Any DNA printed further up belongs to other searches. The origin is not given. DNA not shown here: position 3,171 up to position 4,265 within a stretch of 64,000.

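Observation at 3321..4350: CBS-pair fused to a HEPN R-x4-H nuclease motif, followed by a 21-bp x5 tandem repeat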

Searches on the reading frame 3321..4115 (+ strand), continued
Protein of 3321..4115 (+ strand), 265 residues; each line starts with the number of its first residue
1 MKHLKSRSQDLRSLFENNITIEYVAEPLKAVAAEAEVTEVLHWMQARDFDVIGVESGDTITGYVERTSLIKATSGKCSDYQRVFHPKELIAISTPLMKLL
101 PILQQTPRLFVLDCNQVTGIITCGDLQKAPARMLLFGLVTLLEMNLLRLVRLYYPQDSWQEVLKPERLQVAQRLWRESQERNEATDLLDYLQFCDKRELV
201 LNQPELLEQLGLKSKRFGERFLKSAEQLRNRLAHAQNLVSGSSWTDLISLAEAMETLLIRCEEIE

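Call 41: find_encoding_contigs(protein=P0101, flank=5000, max_places=3)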
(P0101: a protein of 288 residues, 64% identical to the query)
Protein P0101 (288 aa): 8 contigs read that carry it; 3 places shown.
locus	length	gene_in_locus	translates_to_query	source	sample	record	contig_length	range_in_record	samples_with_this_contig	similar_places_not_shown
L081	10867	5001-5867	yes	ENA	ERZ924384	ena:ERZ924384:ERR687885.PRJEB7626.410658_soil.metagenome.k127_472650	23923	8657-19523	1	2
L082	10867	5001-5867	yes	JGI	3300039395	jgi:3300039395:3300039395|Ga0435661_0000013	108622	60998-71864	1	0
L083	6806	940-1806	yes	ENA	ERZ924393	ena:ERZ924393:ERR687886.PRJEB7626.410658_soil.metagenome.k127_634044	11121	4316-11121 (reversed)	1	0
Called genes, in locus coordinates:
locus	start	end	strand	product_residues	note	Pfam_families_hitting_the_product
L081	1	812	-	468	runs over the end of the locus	PF00515:TPR_1 (faint), PF07719:TPR_2 (faint), PF13431:TPR_17 (faint), PF13424:TPR_12 (faint), PF13181:TPR_8 (faint), PF13374:TPR_10 (faint), PF13432:TPR_16 (weak), PF14559:TPR_19 (weak), +1 more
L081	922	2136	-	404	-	PF14224:DUF4331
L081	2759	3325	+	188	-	PF04542:Sigma70_r2, PF08281:Sigma70_r4_2, PF04545:Sigma70_r4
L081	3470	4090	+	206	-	PF12973:Cupin_7, PF07883:Cupin_2 (weak)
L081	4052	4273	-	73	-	-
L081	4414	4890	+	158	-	-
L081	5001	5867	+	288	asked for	-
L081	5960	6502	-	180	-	PF03079:ARD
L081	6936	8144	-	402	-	PF01773:Nucleos_tra2_N, PF07670:Gate, PF07662:Nucleos_tra2_C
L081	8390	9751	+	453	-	PF00009:GTP_EFTU, PF00071:Ras (faint), PF01926:MMR_HSR1, PF02421:FeoB_N (weak), PF00009:GTP_EFTU, PF01926:MMR_HSR1, PF02421:FeoB_N, PF14714:KH_dom-like, +4 more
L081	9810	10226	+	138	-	PF05635:23S_rRNA_IVP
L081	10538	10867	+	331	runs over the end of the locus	PF02361:CbiQ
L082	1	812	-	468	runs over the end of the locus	PF00515:TPR_1 (faint), PF07719:TPR_2 (faint), PF13431:TPR_17 (faint), PF13424:TPR_12 (faint), PF13181:TPR_8 (faint), PF13374:TPR_10 (faint), PF13432:TPR_16 (weak), PF14559:TPR_19 (weak), +1 more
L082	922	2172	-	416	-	PF14224:DUF4331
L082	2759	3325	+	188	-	PF04542:Sigma70_r2, PF08281:Sigma70_r4_2, PF04545:Sigma70_r4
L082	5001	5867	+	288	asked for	-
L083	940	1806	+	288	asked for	-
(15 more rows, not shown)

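Call 42: find_encoding_contigs(protein=P0099, flank=5000, max_places=2)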
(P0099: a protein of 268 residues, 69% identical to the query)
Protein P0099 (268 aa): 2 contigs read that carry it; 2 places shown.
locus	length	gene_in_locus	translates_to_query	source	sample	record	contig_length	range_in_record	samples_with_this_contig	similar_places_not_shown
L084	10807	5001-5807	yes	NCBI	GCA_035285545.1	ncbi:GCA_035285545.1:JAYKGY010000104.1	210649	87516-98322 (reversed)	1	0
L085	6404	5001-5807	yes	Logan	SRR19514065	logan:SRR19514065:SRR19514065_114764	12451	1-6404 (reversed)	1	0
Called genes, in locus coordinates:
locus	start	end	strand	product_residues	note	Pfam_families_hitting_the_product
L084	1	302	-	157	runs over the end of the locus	PF04972:BON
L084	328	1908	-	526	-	PF11181:YflT (faint)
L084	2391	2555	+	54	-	PF01701:PSI_PsaJ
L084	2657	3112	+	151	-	-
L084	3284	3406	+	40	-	PF06596:PsbX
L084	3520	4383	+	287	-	PF07444:Ycf66_N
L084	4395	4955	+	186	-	PF26549:Tricorn_N (faint), PF07676:PD40, PF26550:Tricorn_2nd (weak)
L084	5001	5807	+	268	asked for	-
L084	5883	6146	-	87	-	PF01241:PSI_PSAK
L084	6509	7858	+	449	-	PF13433:Peripla_BP_5, PF13458:Peripla_BP_6, PF01094:ANF_receptor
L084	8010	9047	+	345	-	PF03320:FBPase_glpX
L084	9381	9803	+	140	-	PF03965:Penicillinase_R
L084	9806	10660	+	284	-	PF05569:Peptidase_M56 (weak), PF01435:Peptidase_M48 (weak)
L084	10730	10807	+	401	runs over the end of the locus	PF02636:Methyltransf_28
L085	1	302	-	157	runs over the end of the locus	PF04972:BON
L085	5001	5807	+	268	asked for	-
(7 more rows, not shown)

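Call 43: find_encoding_contigs(protein=P0089, flank=5000, max_places=2)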
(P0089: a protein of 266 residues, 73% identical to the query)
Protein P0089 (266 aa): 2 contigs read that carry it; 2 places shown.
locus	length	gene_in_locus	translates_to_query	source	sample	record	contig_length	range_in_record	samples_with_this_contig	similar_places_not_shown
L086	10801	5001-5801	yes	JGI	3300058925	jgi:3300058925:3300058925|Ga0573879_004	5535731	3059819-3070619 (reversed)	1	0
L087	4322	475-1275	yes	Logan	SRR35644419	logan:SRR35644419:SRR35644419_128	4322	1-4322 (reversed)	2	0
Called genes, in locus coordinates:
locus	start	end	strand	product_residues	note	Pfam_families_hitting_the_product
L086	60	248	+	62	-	PF21828:DUF6888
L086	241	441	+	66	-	PF21826:DUF6887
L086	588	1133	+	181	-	-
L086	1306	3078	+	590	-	PF02776:TPP_enzyme_N, PF00205:TPP_enzyme_M, PF02775:TPP_enzyme_C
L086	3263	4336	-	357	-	PF00793:DAHP_synth_1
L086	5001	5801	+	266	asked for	-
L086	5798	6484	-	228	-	PF04391:DUF533 (weak), PF05099:TerB (weak), PF06967:Mo-nitro_C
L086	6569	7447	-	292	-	PF16881:LIAS_N (faint), PF04055:Radical_SAM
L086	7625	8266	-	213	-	PF02698:DUF218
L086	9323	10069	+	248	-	PF05116:S6PP, PF08282:Hydrolase_3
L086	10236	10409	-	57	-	-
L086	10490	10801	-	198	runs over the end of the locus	-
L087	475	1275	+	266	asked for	-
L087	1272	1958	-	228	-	PF04391:DUF533 (weak), PF05099:TerB (weak), PF06967:Mo-nitro_C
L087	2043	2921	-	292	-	PF16881:LIAS_N (faint), PF04055:Radical_SAM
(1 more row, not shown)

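Call 44: search_protein_families(library=pfam, proteins=[L001:9598-10149:-, L001:6811-7551:+], max_evalue=0.001)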
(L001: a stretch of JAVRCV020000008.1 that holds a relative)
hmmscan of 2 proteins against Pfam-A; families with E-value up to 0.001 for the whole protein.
L001:9598-10149:- (183 aa): 3 families
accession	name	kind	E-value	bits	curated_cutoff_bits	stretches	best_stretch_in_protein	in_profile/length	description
PF03079.20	ARD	-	2.6e-10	41.2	27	1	83-167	72-156/157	ARD/ARD' family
PF00190.28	Cupin_1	-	3.1e-06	27.3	22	1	98-147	48-100/151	Cupin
PF07883.17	Cupin_2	-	4.2e-06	26.8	27.2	1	96-146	11-56/70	Cupin domain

L001:6811-7551:+ (247 aa): 1 family
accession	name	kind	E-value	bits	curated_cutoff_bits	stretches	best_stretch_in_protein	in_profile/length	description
PF01790.23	LGT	-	5.3e-29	101.7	24.9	1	5-233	1-232/240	Prolipoprotein diacylglyceryl transferase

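Call 49: fold_search(model_id=the predicted structure, library=pdb)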
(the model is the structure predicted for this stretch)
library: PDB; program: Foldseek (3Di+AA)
matches with E <= 10: 571; with E <= 0.001: 198
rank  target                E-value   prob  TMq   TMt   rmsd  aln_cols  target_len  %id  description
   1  2ef7_A                5.2e-06  1.00  0.34  0.65   3.0       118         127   16  Crystal structure of ST2348, a hypothetical protein with CBS domains from Sulfolobus tokodaii strain7 (released 2007-08-21)
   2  2ef7_B                1.2e-05  1.00  0.32  0.60   3.5       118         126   16  Crystal structure of ST2348, a hypothetical protein with CBS domains from Sulfolobus tokodaii strain7 (released 2007-08-21)
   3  7m1t_A                1.4e-05  1.00  0.36  0.30   4.5       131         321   24  Crystal structure of an archaeal CNNM, MtCorB, with C-terminal deletion in complex with Mg2+-ATP (released 2021-06-16)
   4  3fv6_B                1.4e-05  1.00  0.38  0.63   3.3       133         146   16  Crystal Structure of the CBS domains from the Bacillus subtilis CcpN repressor (released 2010-01-26)
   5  7m1t_B                1.5e-05  1.00  0.37  0.32   4.6       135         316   23  Crystal structure of an archaeal CNNM, MtCorB, with C-terminal deletion in complex with Mg2+-ATP (released 2021-06-16)
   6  3oco_A                1.7e-05  1.00  0.35  0.62   3.9       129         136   16  The crystal structure of a Hemolysin-like protein containing CBS domain of Oenococcus oeni PSU (released 2010-10-06)
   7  7m1u_B                2.0e-05  1.00  0.36  0.33   4.0       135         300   22  Crystal structure of an archaeal CNNM, MtCorB, R235L mutant with C-terminal deletion (released 2021-06-16)
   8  2p9m_B                2.6e-05  1.00  0.36  0.70   2.6       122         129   17  Crystal structure of conserved hypothetical protein MJ0922 from Methanocaldococcus jannaschii DSM 2661 (released 2007-07-03)
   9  7msu                  3.1e-05  1.00  0.35  0.69   2.8       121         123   23  Crystal structure of an archaeal CNNM, MtCorB, CBS-pair domain in complex with Mg2+-ATP (released 2021-06-16)
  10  7m1u_A                3.1e-05  1.00  0.37  0.32   3.9       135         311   23  Crystal structure of an archaeal CNNM, MtCorB, R235L mutant with C-terminal deletion (released 2021-06-16)
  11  1y5h_A                3.6e-05  1.00  0.34  0.67   2.9       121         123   13  Crystal structure of truncated Se-Met Hypoxic Response Protein I (HRPI) (released 2005-11-15)
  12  2p9m_D                3.9e-05  1.00  0.36  0.68   2.9       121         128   18  Crystal structure of conserved hypothetical protein MJ0922 from Methanocaldococcus jannaschii DSM 2661 (released 2007-07-03)
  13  7cfk_A                3.9e-05  1.00  0.34  0.52   4.1       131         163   18  Structure of the CBS domain of the bacterial CNNM/CorC family Mg2+ transporter in complex with the novel inhibitor IGN (released 2021-04-21)
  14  4gqv                  4.3e-05  1.00  0.36  0.75   2.4       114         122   23  Crystal structure of CBS-pair protein, CBSX1 from Arabidopsis thaliana (released 2013-01-16)
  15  3sl7_A                4.3e-05  1.00  0.34  0.61   3.5       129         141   22  Crystal structure of CBS-pair protein, CBSX2 from Arabidopsis thaliana (released 2011-11-09)
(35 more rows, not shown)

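Call 55: search_dna_similar(query=window:3321-4115:+, collection=plasmids, mode=protein, max_evalue=0.001, max_rows=30)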
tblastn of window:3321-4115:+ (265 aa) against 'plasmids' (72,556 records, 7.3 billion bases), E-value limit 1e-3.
Records with a match: 7; places in all: 9; records where one place covers at least 80% of the query: 3.
Best place of each record, by identity: <60% 7.
By first word of the organism name: halophilic 1; Natrinema 1; Halarchaeum 1; Halorientalis 1; Haloplanus 1; Halorhabdus 1; Halorubrum 1.
By predicted mobility (MOB-suite, as given by PLSDB): non-mobilizable 7.
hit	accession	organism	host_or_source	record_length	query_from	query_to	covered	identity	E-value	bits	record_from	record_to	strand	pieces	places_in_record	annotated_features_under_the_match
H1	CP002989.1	halophilic archaeon DL31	-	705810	43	265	84%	27.1%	6e-12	72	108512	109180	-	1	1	CBS domain containing protein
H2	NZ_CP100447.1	Natrinema caseinilyticum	marine sediment,sediment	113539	43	264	84%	25.9%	7e-9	63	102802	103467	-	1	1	CBS domain-containing protein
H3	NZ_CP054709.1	Halarchaeum sp. CBA1220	solar salt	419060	43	257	81%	25.3%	9e-7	57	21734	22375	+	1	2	CBS domain-containing protein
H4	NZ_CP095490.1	Halorientalis marina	cell culture,salt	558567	43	239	74%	26.5%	9e-6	54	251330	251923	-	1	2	CBS domain-containing protein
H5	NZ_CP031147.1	Haloplanus rubicundus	solar salt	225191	89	264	66%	28.8%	1e-6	56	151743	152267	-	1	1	CBS domain-containing protein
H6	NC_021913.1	Halorhabdus tiamatea SARL4B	-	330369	41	229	71%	23.6%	4e-4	49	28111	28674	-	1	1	CBS domain-containing protein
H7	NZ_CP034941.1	Halorubrum ezzemoulense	Cell Culture,Hypersaline Lake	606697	89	265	67%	24.9%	7e-4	48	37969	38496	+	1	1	CBS domain-containing protein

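Call 56: search_dna_similar(query=window:3321-4115:+, collection=phages, mode=protein, max_evalue=0.001, max_rows=20)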
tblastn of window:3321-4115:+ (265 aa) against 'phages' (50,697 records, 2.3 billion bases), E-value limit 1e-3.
No match.

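Call 60: find_encoding_contigs(protein=P0123, flank=5000, max_places=2)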
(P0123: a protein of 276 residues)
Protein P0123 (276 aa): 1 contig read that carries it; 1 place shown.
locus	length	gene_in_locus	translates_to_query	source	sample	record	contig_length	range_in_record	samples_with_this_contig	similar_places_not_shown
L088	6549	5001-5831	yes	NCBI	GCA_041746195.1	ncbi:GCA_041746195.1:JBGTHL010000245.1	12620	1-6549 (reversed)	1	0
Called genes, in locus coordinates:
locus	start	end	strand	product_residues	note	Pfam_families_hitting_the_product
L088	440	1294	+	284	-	PF00571:CBS, PF22190:TTHA0829-like_ACT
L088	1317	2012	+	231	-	-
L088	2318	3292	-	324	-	PF14659:Phage_int_SAM_3, PF00589:Phage_integrase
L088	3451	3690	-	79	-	PF13443:HTH_26 (weak)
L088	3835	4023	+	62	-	PF00684:DnaJ_CXXCXGXG (faint), PF15777:Anti-TRAP (weak)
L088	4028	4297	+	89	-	-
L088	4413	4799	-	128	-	PF03479:PCC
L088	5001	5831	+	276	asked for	PF00571:CBS (faint)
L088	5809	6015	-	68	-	PF10049:DUF2283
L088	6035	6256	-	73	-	PF15919:HicB_lk_antitox (weak)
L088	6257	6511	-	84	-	PF07927:HicA_toxin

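Call 61: find_encoding_contigs(protein=P0303, flank=6000, max_places=2)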
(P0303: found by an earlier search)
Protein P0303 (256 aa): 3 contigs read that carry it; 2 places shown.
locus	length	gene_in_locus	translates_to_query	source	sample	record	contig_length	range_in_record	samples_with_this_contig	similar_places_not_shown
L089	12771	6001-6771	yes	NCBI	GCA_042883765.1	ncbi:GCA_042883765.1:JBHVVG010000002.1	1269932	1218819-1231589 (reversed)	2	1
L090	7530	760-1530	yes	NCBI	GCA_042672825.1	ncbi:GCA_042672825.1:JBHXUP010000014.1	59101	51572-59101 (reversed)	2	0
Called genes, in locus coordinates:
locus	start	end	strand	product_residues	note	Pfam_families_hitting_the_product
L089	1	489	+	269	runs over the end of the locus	PF13401:AAA_22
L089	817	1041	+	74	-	-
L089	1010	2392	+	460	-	-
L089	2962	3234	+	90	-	PF04014:MazE_antitoxin, PF18277:AbrB_C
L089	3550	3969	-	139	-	PF08279:HTH_11 (weak), PF12844:HTH_19, PF13560:HTH_31, PF01381:HTH_3, PF13443:HTH_26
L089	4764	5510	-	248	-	PF00561:Abhydrolase_1, PF12146:Hydrolase_4, PF12697:Abhydrolase_6, PF03096:Ndr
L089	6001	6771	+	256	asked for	-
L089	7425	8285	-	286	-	PF04909:Amidohydro_2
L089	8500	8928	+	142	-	PF17094:UPF0715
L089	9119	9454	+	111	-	PF03551:PadR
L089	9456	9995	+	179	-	PF11193:DUF2812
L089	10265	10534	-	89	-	PF14206:Cys_rich_CPCC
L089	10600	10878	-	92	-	-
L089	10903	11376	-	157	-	PF27026:DUF8337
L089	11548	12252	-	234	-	-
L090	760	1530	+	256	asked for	-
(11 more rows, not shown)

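Call 62: find_encoding_contigs(protein=P0122, flank=5000, max_places=2)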
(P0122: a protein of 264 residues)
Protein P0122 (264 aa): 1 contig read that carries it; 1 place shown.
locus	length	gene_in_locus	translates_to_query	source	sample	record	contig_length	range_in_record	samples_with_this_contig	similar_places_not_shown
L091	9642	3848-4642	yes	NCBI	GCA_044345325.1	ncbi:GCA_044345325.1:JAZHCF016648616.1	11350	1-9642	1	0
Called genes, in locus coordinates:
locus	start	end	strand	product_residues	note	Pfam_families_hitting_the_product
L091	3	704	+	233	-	?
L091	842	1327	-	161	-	-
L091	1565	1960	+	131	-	-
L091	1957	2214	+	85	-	-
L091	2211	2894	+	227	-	PF24698:DUF7662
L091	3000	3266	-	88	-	-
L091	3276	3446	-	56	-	-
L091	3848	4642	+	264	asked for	-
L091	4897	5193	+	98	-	-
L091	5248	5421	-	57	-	-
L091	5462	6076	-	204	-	PF19865:DUF6338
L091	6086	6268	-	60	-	-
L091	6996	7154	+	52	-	-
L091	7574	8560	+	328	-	-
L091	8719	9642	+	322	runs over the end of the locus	PF04055:Radical_SAM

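Call 63: find_encoding_contigs(protein=P0150, flank=5000, max_places=2)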
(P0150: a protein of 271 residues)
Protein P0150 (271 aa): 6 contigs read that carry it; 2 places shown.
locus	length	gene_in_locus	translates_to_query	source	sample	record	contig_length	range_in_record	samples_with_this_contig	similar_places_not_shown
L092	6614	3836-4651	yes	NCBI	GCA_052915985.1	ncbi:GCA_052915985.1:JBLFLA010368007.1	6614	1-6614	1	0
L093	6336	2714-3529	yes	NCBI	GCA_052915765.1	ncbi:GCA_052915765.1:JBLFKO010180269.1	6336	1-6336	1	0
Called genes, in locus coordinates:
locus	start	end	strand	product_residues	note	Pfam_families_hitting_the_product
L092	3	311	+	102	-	?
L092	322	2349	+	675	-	PF20442:BrxL_N, PF13337:BrxL_ATPase, PF05362:Lon_C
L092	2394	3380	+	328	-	PF14022:DUF4238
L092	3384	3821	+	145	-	PF04266:ASCH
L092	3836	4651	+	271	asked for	-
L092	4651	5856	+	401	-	-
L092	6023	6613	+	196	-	?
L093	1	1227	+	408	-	?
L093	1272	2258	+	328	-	PF14022:DUF4238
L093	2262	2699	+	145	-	PF04266:ASCH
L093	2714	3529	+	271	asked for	-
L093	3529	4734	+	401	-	-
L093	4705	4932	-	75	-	-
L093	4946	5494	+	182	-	-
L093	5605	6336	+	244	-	?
